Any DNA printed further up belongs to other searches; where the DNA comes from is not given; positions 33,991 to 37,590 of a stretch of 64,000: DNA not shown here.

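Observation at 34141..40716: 2191-aa AglB oligosaccharyltransferase fused to a >1300-aa array of CarboxypepD_reg-like domains with a second, C-terminal membrane anchor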

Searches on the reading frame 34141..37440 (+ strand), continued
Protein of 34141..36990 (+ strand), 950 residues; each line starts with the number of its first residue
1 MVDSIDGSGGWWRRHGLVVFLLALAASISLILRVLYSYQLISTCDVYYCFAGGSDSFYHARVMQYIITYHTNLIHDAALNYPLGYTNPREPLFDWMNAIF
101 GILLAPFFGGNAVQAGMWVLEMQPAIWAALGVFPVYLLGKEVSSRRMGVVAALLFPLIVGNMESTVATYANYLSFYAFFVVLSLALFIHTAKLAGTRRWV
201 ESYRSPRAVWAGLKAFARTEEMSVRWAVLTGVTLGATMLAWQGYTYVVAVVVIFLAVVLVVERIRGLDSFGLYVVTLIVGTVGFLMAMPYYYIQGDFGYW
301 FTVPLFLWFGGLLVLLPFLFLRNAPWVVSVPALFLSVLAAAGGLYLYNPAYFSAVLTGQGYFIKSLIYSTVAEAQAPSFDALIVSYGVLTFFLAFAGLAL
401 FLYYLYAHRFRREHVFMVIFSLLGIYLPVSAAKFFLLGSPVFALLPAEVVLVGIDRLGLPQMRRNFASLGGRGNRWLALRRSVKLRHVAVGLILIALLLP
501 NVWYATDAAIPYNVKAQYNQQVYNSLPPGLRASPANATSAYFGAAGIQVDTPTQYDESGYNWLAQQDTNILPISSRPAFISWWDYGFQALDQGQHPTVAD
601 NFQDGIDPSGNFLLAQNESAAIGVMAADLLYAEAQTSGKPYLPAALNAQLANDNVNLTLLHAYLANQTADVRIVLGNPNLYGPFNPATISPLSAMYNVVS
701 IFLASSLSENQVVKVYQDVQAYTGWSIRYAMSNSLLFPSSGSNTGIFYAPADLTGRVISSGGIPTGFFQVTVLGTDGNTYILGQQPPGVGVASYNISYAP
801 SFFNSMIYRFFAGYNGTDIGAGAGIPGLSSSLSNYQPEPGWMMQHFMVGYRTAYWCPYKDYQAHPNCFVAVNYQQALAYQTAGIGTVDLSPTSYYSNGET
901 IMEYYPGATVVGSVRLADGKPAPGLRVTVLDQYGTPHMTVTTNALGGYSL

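Call 87: list_cluster_members(proteins=[P0184, P0241, P0175, P0208, P0247, P0214, P0173, P0150, P0190, P0243])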
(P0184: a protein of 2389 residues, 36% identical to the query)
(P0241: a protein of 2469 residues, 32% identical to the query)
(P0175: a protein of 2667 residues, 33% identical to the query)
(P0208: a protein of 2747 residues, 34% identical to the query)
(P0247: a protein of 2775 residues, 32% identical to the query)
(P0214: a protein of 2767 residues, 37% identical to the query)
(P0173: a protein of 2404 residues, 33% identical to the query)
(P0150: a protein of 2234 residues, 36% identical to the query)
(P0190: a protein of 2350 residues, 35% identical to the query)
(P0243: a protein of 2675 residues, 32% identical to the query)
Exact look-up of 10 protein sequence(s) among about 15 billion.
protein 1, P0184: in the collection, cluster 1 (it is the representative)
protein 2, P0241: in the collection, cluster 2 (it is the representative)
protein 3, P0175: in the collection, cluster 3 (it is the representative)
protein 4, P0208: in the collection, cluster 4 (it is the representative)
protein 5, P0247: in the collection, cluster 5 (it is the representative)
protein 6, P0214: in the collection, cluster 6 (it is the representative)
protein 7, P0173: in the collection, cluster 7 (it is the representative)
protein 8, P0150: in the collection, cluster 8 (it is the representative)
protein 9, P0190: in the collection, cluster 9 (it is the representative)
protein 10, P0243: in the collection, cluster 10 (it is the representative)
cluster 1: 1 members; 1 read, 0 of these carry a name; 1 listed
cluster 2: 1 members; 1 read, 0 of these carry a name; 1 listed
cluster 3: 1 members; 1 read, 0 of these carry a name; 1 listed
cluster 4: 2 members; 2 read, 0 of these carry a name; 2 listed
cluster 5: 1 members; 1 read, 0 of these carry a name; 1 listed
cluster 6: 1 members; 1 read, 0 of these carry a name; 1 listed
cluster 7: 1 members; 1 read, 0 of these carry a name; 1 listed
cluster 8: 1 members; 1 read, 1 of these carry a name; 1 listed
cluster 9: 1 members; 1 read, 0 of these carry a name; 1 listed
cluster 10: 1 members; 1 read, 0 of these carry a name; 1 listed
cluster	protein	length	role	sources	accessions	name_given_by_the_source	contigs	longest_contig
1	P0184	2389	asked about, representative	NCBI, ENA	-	-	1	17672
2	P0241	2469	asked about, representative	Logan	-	-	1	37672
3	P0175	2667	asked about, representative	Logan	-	-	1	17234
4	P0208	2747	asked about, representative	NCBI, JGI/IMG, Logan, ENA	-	-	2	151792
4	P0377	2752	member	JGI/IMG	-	-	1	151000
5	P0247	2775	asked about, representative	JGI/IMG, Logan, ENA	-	-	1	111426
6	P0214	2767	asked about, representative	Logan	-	-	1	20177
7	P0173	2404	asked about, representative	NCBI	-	-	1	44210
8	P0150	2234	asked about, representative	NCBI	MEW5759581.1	MAG: STT3 domain-containing protein [Candidatus Thermoplasmatota archaeon]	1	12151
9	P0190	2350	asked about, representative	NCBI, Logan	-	-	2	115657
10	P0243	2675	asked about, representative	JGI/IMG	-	-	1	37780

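Call 88: find_encoding_contigs(protein=P0184, flank=6000, max_places=1)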
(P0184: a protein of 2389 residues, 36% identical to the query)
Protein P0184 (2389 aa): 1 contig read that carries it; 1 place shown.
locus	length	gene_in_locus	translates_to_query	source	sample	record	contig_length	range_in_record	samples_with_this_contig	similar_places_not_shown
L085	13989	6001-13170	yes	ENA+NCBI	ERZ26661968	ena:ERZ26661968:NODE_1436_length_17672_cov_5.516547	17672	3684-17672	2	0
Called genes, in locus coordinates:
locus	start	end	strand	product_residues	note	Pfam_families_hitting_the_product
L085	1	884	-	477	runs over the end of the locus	PF09594:GT87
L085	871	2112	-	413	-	-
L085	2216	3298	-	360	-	PF13183:Fer4_8, PF02754:CCG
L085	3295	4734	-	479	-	PF01565:FAD_binding_4, PF02913:FAD-oxidase_C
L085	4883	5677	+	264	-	PF13489:Methyltransf_23, PF13847:Methyltransf_31, PF08241:Methyltransf_11, PF08242:Methyltransf_12, PF13649:Methyltransf_25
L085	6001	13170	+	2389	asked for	PF02516:STT3, PF13231:PMT_2 (weak), PF13620:CarboxypepD_reg, PF13715:CarbopepD_reg_2 (faint), PF17210:SdrD_B (faint), PF22904:NOMO1-like_2nd (faint), PF13620:CarboxypepD_reg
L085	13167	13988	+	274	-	?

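Call 89: find_encoding_contigs(protein=P0208, flank=6000, max_places=1)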
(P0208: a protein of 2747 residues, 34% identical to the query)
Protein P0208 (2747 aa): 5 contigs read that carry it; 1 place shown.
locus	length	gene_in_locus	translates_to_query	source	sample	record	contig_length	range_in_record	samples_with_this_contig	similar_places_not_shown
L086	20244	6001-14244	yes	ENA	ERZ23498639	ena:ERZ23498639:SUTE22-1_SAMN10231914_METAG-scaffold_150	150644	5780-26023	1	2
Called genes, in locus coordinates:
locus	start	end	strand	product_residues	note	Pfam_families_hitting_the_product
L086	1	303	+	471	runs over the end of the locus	PF00989:PAS (faint), PF13188:PAS_8 (faint), PF13426:PAS_9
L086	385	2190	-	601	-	PF00587:tRNA-synt_2b, PF03129:HGTP_anticodon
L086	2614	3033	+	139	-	-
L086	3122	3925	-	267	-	PF01066:CDP-OH_P_transf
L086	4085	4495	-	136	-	PF19479:DUF6015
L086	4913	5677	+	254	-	-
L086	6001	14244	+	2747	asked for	PF02516:STT3, PF13620:CarboxypepD_reg (weak), PF13715:CarbopepD_reg_2 (faint), PF17210:SdrD_B (faint), PF22904:NOMO1-like_2nd (faint), PF13620:CarboxypepD_reg, PF23194:NOMO_5th (faint), PF07705:CARDB (weak)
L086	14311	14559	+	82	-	-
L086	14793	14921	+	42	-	PF18930:DUF5679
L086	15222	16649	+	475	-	PF04984:Phage_sheath_1, PF17482:Phage_sheath_1C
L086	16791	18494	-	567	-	PF04055:Radical_SAM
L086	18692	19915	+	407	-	PF12826:HHH_2 (faint), PF14520:HHH_5 (faint)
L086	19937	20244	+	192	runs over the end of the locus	PF01864:CarS-like, PF01148:CTP_transf_1 (weak)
